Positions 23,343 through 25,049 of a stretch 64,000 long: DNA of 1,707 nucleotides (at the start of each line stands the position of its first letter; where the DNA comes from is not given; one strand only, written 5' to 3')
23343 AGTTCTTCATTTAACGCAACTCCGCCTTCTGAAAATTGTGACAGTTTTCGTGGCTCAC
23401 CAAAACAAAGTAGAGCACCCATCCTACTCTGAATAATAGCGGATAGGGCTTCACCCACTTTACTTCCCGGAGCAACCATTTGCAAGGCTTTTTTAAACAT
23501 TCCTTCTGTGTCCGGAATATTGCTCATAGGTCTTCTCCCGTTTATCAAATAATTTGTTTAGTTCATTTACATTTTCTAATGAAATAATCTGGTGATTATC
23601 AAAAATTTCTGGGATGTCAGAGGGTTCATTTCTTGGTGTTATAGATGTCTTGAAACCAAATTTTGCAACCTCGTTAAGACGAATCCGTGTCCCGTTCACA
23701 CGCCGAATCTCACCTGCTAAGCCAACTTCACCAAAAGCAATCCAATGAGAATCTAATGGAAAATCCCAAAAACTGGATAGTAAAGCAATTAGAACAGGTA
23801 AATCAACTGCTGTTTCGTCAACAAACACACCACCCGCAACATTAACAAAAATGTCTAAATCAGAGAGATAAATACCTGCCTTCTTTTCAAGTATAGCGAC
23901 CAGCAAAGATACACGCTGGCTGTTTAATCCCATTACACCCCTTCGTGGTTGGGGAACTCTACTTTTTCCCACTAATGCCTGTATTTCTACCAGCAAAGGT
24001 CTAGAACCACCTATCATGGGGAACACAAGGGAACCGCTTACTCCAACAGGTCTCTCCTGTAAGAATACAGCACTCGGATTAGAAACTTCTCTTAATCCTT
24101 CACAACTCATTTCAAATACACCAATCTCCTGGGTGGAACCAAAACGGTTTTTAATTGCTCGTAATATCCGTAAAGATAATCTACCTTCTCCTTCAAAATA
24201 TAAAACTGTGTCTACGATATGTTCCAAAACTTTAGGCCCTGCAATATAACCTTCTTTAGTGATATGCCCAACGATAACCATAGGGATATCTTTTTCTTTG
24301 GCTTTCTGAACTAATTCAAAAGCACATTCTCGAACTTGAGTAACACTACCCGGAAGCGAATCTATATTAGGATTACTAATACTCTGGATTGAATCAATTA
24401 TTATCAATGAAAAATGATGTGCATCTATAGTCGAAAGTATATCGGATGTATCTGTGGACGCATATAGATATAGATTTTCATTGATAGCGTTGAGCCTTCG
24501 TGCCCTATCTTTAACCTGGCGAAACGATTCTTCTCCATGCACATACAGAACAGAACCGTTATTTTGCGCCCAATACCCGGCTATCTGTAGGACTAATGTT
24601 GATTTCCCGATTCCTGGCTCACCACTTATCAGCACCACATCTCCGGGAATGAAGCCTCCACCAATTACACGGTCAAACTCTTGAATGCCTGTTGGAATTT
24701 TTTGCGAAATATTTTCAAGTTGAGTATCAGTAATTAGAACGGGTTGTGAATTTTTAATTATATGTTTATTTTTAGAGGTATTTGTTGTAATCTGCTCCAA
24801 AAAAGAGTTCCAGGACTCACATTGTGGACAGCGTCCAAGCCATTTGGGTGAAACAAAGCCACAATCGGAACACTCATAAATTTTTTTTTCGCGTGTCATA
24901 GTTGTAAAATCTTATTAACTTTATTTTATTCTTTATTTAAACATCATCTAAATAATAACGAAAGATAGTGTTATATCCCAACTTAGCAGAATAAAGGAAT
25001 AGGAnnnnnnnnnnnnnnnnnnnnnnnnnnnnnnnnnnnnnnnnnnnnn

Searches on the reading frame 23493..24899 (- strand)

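Call 55: search_protein_families(library=pfam, proteins=[window:23493-24899:-], max_evalue=0.000001)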
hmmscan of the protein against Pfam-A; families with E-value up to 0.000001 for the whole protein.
window:23493-24899:- (468 aa): 4 families
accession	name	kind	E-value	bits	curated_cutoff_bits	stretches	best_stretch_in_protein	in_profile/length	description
PF06745.19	ATPase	-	1.1e-16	61.3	26.6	1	68-250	1-204/231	KaiC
PF13481.12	AAA_25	-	3.3e-13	50.1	27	1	72-217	19-194/195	AAA domain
PF18073.7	Zn_ribbon_LapB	-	1.5e-12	47.4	25.7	1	8-33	1-26/28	Rubredoxin metal binding domain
PF03796.21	DnaB_C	-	1e-10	41.9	27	1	68-133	2-67/255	DnaB-like helicase C terminal domain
